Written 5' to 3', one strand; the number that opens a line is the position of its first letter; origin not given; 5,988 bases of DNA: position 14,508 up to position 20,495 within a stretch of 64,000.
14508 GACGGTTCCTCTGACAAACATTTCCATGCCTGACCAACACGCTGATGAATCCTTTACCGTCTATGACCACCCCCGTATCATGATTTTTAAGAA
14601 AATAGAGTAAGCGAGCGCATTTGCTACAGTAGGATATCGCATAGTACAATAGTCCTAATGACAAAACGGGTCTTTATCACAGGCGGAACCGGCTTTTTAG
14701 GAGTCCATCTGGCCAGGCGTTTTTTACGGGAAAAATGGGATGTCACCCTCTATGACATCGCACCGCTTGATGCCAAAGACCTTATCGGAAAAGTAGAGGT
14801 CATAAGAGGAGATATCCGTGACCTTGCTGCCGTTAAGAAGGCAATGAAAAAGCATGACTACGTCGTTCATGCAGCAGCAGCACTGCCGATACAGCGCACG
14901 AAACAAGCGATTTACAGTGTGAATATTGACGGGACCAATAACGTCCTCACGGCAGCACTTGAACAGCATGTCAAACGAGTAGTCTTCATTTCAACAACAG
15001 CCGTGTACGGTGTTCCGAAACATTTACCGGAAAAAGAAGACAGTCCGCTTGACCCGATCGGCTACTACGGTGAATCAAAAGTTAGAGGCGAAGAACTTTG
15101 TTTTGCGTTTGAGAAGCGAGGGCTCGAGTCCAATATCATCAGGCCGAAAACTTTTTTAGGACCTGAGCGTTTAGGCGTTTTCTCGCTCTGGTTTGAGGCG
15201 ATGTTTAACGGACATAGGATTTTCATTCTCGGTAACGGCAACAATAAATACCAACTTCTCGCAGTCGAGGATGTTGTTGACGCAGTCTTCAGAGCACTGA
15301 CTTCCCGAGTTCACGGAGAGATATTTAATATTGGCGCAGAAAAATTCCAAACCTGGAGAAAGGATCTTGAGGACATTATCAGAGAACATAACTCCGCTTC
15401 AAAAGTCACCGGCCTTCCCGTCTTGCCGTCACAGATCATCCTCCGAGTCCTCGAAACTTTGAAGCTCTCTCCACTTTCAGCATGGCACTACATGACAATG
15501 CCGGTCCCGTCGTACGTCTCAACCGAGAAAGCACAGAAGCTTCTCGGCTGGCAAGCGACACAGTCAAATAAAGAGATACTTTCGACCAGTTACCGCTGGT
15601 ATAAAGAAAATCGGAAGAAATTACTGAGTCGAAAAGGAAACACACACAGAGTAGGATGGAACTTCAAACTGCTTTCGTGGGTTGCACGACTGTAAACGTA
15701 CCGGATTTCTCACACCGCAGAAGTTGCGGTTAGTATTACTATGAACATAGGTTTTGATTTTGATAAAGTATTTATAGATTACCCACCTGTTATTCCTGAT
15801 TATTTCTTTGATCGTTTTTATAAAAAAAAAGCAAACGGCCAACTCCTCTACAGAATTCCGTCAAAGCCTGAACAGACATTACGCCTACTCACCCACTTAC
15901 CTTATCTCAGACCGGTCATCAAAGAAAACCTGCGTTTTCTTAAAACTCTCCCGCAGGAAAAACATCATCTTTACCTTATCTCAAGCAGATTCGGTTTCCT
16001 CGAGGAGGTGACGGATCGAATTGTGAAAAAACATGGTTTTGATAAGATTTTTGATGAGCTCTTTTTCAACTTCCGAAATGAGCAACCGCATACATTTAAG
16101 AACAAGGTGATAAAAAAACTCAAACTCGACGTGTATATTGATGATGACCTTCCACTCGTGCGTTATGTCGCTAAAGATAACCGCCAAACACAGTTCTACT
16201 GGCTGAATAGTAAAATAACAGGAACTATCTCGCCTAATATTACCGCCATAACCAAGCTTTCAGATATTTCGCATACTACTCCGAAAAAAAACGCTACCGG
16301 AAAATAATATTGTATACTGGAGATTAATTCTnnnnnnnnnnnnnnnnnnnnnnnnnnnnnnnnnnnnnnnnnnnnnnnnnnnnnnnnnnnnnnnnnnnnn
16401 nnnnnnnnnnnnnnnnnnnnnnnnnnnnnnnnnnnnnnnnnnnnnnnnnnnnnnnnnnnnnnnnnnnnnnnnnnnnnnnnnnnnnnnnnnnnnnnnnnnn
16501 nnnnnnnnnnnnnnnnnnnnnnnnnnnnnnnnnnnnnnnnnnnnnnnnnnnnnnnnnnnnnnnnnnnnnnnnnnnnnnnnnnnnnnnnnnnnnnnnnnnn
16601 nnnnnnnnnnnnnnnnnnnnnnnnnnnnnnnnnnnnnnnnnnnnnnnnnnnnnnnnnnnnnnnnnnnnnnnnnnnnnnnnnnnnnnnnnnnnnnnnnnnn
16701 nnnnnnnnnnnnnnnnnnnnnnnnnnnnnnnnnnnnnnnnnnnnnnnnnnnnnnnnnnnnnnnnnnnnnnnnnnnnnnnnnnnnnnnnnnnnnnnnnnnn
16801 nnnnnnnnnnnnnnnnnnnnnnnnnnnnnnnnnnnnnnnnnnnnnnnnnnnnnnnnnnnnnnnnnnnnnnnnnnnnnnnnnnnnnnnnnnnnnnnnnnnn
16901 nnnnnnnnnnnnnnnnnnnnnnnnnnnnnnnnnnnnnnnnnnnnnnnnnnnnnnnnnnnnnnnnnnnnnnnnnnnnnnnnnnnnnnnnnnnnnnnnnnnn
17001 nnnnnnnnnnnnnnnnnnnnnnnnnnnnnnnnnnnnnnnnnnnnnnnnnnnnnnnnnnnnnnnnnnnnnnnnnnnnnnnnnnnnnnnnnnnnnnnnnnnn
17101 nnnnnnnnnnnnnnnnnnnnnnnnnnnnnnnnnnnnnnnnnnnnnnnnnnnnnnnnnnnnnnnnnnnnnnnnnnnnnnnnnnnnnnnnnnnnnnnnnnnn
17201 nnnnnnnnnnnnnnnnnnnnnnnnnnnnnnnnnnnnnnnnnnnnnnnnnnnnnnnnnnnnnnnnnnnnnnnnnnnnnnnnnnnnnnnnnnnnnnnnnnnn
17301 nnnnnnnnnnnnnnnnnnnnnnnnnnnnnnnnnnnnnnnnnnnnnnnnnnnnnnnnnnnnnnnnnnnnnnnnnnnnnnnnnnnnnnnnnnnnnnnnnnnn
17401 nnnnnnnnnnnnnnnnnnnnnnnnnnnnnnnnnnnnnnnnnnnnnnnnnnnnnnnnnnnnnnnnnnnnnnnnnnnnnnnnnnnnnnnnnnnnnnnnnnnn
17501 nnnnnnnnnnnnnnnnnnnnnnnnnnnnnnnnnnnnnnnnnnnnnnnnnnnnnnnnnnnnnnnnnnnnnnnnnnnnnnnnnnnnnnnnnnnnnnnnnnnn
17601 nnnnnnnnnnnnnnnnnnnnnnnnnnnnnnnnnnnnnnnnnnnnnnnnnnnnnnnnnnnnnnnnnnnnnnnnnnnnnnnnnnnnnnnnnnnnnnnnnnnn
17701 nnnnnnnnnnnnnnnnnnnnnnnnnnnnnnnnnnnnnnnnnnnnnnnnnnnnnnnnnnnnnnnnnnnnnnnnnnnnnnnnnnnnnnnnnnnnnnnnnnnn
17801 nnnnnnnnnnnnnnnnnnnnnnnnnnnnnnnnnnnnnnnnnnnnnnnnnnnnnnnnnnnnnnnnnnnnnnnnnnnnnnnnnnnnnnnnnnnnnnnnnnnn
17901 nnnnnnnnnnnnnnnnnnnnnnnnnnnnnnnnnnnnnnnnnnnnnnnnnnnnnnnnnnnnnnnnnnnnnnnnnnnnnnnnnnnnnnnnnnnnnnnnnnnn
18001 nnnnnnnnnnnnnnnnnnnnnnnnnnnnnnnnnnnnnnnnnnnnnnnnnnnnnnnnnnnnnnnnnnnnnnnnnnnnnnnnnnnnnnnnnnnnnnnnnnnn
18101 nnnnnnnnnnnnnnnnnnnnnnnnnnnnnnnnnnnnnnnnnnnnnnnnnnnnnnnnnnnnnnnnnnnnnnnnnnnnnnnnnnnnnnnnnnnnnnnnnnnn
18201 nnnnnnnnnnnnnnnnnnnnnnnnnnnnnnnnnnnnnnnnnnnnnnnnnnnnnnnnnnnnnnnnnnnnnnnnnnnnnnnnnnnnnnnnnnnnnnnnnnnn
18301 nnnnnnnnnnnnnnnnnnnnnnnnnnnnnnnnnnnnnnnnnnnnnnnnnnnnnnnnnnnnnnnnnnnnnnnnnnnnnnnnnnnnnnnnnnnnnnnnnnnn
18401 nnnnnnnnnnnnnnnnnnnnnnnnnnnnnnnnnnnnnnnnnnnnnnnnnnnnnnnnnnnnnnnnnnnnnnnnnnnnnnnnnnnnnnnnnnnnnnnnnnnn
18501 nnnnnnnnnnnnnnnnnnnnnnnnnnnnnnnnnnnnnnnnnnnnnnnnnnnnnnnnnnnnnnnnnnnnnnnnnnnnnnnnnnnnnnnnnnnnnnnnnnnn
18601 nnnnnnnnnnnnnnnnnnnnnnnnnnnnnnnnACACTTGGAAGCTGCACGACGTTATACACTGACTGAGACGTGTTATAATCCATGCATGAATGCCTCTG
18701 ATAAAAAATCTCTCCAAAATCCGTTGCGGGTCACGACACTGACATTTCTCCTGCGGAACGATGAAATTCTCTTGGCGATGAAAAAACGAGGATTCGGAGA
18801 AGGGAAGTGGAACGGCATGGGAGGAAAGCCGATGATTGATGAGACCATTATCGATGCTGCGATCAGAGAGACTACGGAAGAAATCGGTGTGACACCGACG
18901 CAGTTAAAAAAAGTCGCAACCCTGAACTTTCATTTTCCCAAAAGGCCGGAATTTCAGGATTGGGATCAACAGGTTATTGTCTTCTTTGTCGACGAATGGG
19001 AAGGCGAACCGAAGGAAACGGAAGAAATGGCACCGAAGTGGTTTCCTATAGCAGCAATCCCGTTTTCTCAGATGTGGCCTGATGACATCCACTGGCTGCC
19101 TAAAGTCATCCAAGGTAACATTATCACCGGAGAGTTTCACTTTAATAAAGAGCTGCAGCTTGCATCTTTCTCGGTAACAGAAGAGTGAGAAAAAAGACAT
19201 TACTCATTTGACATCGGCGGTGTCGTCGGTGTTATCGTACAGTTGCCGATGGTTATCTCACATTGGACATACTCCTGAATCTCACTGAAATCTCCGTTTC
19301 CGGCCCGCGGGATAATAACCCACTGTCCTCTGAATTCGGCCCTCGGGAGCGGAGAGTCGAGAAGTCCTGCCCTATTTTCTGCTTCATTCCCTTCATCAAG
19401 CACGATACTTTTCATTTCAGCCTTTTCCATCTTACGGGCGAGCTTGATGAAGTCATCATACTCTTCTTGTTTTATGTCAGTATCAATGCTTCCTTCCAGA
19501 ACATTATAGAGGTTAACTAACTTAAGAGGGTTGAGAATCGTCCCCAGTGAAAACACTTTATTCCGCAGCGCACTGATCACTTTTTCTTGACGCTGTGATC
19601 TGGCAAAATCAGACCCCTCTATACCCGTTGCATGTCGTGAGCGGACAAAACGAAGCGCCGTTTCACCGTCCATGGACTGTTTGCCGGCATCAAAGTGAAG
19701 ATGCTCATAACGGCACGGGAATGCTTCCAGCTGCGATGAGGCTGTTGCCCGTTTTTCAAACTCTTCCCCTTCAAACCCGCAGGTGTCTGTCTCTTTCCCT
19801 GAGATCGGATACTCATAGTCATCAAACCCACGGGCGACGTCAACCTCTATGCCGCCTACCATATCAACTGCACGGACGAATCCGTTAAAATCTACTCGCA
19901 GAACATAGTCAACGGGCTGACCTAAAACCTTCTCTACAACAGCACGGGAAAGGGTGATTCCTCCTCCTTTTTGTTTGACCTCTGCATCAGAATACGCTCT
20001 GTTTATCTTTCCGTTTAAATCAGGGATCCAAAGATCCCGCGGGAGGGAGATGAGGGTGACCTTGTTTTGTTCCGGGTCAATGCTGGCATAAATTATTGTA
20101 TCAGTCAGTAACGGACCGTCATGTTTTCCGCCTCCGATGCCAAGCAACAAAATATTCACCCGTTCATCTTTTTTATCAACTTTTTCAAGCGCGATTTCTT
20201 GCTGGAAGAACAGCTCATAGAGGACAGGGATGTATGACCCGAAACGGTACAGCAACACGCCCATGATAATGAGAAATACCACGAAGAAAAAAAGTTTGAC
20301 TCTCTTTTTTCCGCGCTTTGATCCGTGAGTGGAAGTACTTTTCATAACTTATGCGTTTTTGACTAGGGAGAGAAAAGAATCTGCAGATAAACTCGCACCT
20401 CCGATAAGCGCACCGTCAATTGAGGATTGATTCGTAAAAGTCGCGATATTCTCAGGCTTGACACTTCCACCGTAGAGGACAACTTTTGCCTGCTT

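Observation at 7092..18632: Pilus-assembly locus fused to a glycan-assembly gene block (UGM-like flavoprotein, two tandem GT-C transferases, SDR epimerase, HAD hydrolase, DUF2298 giant membrane protein)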

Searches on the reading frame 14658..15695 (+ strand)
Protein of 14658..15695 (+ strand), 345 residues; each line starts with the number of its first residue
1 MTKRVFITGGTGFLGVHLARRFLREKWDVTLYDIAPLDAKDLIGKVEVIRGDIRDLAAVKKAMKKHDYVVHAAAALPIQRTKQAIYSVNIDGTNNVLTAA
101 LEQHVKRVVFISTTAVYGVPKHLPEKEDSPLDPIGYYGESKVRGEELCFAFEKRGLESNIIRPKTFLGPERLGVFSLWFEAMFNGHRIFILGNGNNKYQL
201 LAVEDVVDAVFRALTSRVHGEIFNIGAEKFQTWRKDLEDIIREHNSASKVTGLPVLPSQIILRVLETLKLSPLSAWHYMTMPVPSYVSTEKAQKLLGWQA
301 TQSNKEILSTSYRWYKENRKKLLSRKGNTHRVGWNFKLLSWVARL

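Call 4: search_protein_families(library=pfam, proteins=[window:14658-15695:+], max_evalue=0.01)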
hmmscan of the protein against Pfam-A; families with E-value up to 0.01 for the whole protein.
window:14658-15695:+ (345 aa): 9 families
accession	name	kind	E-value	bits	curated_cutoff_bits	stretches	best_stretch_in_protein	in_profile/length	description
PF01370.27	Epimerase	-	1.9e-45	155.6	20.9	1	5-226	1-240/240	NAD dependent epimerase/dehydratase family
PF16363.11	GDP_Man_Dehyd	-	1.1e-25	91.2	27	1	6-308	1-329/332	GDP-mannose 4,6 dehydratase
PF01073.25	3Beta_HSD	-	1.9e-25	89.9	22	1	7-213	2-228/280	3-beta hydroxysteroid dehydrogenase/isomerase family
PF07993.18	NAD_binding_4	-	5.8e-18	65.4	20.1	2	41-192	58-229/258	Male sterility protein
PF13460.12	NAD_binding_10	-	7.1e-17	62.3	27.2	1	9-168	1-148/184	NAD(P)H-binding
PF04321.23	RmlD_sub_bind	-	8e-17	61.7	27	1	4-191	2-176/287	RmlD substrate binding domain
PF02719.21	Polysacc_synt_2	-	2e-14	53.9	20.2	1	5-155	1-156/293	Polysaccharide biosynthesis protein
PF05368.20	NmrA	-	5.9e-06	26.5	27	1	1-113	1-107/298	NmrA-like family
PF00106.31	adh_short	-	7.1e-05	22.8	26.6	1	3-112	1-135/195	short chain dehydrogenase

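Call 5: search_protein_families(library=ncbifam, proteins=[window:14658-15695:+], max_evalue=0.01)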
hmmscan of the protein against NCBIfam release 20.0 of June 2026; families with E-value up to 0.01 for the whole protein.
window:14658-15695:+ (345 aa): 42 families (the best 25 are shown)
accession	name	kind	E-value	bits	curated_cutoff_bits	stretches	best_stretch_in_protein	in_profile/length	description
TIGR03466.1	HpnA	hypoth_equivalog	1e-33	116.6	367.65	1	4-318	2-324/327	hopanoid-associated sugar epimerase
TIGR04180.1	EDH_00030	hypoth_equivalog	9.4e-28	97.1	475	1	5-229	1-241/297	NAD-dependent 4,6-dehydratase LegB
TIGR01179.1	galE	equivalog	9e-26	90.5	262.3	1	5-154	2-162/332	UDP-glucose 4-epimerase GalE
TIGR01181.1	dTDP_gluc_dehyt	equivalog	2.3e-24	86.1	365.1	1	5-320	2-316/321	dTDP-glucose 4,6-dehydratase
NF042423.1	oxyalk_red_Shew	equivalog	1.5e-22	80.1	580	1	2-170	8-178/331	2-alkyl-3-oxoalkanoate reductase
NF042422.1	oxyalk_red_OleD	equivalog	3e-21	76.2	580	1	4-216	2-217/329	2-alkyl-3-oxoalkanoate reductase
NF052578.1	StrlDmthSdmBMthl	equivalog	2e-17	63.9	600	1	6-231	4-233/328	sterol demethylase protein SdmB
TIGR01746.1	Thioester-redct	subfamily_domain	3.9e-17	62.5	213.35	1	40-174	56-203/371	thioester reductase domain-containing protein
TIGR01214.1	rmlD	equivalog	2.5e-16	59.6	224.05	1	4-168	1-152/285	dTDP-4-dehydrorhamnose reductase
TIGR02197.1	heptose_epim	equivalog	2.4e-15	56.5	274.6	2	6-142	2-143/316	ADP-glyceromanno-heptose 6-epimerase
NF005998.1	PRK08125.1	equivalog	5e-15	54.9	777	1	3-241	316-581/649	bifunctional UDP-4-amino-4-deoxy-L-arabinose formyltransferase/UDP-glucuronic acid oxidase ArnA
NF043036.1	ErythonDh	equivalog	5.9e-15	55.3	325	1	4-155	2-167/321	D-erythronate dehydrogenase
NF011728.1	PRK15181.1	equivalog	1.4e-14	53.9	760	1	43-213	68-248/348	Vi polysaccharide biosynthesis UDP-N-acetylglucosaminuronic acid C-4 epimerase TviC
NF008872.0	PRK11908.1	equivalog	1.5e-14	53.9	294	1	3-319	2-339/349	bifunctional UDP-4-keto-pentose/UDP-xylose synthase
NF004520.0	PRK05865.1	equivalog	1.9e-14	52.5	1509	1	4-235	2-193/854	sugar epimerase family protein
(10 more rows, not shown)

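Call 76: search_solved_structures(query=window:14658-15695:+, max_evalue=1e-10)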
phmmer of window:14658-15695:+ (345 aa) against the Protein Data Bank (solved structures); distinct sequences matched with E-value up to 1e-10: 75 (the best 60 are shown).
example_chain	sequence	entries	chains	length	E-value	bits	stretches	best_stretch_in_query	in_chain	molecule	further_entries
8rdg_A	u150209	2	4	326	7.8e-28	100.9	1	4-244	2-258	SDR family NAD(P)-dependent oxidoreductase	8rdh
8rdi_A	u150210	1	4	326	2.8e-27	99.1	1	4-244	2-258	SDR family NAD(P)-dependent oxidoreductase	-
8vr2_A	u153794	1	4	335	2.8e-22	82.6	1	3-269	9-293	NAD-dependent epimerase/dehydratase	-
3aw9_A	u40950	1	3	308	3.2e-21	79.2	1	4-213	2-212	NAD-dependent epimerase/dehydratase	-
8wxk_A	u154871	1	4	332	5.5e-21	78.4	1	5-158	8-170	UDP-glucose 4-epimerase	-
3ehe_A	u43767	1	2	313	2e-20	76.5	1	5-241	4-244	UDP-glucose 4-epimerase (GalE-1)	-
6jkg_A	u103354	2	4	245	2.1e-20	76.5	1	2-211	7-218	Sterol-4-alpha-carboxylate 3-dehydrogenase, decarboxylating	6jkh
3icp_A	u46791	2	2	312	4.6e-20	75.4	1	4-213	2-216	NAD-dependent epimerase/dehydratase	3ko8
1r6d_A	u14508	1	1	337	1.3e-19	73.9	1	4-237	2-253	TDP-glucose-4,6-dehydratase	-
1r66_A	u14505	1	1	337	1.9e-19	73.4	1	4-237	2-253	TDP-glucose-4,6-dehydratase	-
7ys8_A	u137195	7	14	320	1.1e-18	70.8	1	4-231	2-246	UDP-glucose 4-epimerase | UDP-glucose 4-epimerase along with EC 5.1.3.2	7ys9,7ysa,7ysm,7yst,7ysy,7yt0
6wjb_A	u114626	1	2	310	5e-18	68.7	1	3-227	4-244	NAD-dependent epimerase/dehydratase family protein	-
6wj9_A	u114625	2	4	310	2.5e-17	66.4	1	3-227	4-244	NAD-dependent epimerase/dehydratase family protein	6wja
6kv9_A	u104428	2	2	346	1.4e-16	63.9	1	5-227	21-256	MoeE5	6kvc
6dnt_A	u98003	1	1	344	1e-15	61.1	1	3-238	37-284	NAD-dependent epimerase/dehydratase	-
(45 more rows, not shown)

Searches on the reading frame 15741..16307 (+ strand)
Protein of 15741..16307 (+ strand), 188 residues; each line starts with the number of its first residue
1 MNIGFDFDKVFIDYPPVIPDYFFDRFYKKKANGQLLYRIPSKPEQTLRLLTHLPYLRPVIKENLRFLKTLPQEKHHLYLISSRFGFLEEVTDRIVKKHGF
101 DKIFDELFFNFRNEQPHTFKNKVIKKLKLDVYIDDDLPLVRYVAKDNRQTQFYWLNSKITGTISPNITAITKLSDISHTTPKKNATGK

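Call 4: search_protein_families(library=pfam, proteins=[window:15741-16307:+], max_evalue=0.01)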
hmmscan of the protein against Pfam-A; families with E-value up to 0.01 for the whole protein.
window:15741-16307:+ (188 aa): 0 families

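Call 5: search_protein_families(library=ncbifam, proteins=[window:15741-16307:+], max_evalue=0.01)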
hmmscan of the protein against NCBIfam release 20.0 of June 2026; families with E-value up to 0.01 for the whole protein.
window:15741-16307:+ (188 aa): 1 family
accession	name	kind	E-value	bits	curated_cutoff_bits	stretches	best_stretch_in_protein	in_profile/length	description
NF046079.1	HAD_phos_BT0820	equivalog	0.0028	18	165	1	65-135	28-94/137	BT0820 family HAD-type phosphatase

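Call 77: search_solved_structures(query=window:15741-16307:+, max_evalue=1)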
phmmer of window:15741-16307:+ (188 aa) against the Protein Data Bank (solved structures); distinct sequences matched with E-value up to 1: 2.
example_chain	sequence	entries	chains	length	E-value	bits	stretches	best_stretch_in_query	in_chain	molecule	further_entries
4yms_J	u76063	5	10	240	0.12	15.8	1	59-123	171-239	ABC-type polar amino acid transport system, ATPase component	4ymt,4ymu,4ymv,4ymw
2obb_A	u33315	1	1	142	0.76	13.2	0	61-135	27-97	Hypothetical protein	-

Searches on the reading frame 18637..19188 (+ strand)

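Call 11: search_protein_families(library=pfam, proteins=[window:18637-19188:+], max_evalue=0.001)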
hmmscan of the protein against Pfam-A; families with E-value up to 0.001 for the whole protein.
window:18637-19188:+ (183 aa): 1 family
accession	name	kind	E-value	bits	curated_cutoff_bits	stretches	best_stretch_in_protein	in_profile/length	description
PF00293.34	NUDIX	-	6e-18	65.6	21.1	1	31-156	3-133/134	NUDIX domain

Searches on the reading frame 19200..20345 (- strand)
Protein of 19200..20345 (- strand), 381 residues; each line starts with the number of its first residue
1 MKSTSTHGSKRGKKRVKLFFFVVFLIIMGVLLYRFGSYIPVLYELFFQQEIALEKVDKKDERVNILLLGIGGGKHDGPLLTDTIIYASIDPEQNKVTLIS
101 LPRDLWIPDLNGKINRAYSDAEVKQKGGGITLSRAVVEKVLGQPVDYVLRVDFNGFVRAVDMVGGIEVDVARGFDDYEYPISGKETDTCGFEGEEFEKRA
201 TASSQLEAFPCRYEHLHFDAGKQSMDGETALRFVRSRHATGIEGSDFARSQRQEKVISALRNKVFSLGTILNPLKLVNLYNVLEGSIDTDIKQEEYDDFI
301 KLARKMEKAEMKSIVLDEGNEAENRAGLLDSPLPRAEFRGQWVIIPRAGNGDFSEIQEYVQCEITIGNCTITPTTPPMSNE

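Call 11: search_protein_families(library=pfam, proteins=[window:19200-20345:-], max_evalue=0.001)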
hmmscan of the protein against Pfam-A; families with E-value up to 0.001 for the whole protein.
window:19200-20345:- (381 aa): 1 family
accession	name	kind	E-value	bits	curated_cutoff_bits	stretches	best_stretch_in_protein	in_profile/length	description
PF03816.19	LytR_cpsA_psr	-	8.4e-33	114.1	24.6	1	81-264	2-148/150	LytR_cpsA_psr family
